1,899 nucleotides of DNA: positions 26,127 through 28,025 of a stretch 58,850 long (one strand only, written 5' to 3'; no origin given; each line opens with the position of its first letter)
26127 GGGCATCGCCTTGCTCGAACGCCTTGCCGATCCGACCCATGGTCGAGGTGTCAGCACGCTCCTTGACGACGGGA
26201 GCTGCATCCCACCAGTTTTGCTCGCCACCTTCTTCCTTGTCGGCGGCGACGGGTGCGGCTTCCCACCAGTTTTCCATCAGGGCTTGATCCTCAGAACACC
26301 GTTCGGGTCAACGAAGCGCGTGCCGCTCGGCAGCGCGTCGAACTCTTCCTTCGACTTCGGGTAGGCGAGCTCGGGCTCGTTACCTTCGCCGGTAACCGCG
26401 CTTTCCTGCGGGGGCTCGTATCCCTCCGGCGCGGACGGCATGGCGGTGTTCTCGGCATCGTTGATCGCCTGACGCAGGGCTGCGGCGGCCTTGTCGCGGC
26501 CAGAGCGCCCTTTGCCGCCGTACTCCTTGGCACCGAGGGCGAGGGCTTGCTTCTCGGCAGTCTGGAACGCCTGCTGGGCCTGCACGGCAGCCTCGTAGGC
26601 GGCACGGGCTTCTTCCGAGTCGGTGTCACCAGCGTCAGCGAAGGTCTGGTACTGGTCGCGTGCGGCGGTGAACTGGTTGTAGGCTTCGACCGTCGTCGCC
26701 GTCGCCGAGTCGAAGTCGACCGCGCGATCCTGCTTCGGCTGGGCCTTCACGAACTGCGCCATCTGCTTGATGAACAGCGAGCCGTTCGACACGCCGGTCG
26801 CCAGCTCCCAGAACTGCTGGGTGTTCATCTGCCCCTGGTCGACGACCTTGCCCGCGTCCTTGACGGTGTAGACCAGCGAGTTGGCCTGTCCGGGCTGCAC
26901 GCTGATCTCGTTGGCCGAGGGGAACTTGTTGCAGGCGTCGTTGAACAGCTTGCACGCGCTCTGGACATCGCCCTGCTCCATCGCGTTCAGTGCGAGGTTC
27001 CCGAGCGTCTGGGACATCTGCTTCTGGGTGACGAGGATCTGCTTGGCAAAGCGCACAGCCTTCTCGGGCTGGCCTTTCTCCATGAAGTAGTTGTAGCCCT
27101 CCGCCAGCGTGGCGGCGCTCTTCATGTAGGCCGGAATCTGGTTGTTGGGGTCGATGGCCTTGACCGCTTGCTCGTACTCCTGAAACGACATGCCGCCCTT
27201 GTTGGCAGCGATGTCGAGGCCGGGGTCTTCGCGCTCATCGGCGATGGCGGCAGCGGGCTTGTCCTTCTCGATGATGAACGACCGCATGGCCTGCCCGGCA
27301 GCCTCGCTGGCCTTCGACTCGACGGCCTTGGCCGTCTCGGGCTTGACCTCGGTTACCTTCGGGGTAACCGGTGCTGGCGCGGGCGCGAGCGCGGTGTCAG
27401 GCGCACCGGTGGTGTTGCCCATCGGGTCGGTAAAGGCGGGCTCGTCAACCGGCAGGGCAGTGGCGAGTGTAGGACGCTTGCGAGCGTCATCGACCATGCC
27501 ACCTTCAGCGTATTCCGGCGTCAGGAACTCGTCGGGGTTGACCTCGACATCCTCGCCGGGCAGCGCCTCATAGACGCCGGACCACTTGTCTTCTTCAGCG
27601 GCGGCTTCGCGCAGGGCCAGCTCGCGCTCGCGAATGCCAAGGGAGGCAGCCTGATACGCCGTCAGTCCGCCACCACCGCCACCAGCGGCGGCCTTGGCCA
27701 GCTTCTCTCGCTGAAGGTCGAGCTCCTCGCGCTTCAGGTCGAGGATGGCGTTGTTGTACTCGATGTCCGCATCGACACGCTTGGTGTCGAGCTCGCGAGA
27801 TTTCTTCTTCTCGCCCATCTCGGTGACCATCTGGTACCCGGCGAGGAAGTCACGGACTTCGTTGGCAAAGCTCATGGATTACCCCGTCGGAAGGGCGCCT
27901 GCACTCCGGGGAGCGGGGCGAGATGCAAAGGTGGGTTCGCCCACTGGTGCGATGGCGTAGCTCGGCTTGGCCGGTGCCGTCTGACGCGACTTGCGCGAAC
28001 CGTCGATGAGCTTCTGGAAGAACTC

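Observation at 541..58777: Genome-wide bipartite element [G]GTWACC-N5/6-GGTAAC (~75-80 copies), palindromic inside genes and stop/RBS-embedded at junctions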

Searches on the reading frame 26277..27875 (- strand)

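Call 10: search_protein_families(library=pfam, proteins=[window:26277-27875:-], max_evalue=0.01)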
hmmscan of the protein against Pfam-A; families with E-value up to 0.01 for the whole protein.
window:26277-27875:- (532 aa): 1 family
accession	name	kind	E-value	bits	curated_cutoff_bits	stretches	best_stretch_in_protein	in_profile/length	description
PF23914.1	TPR_CcmH_CycH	-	0.002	18.4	42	1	228-320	60-153/158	Cytochrome c-type biogenesis protein H TPR domain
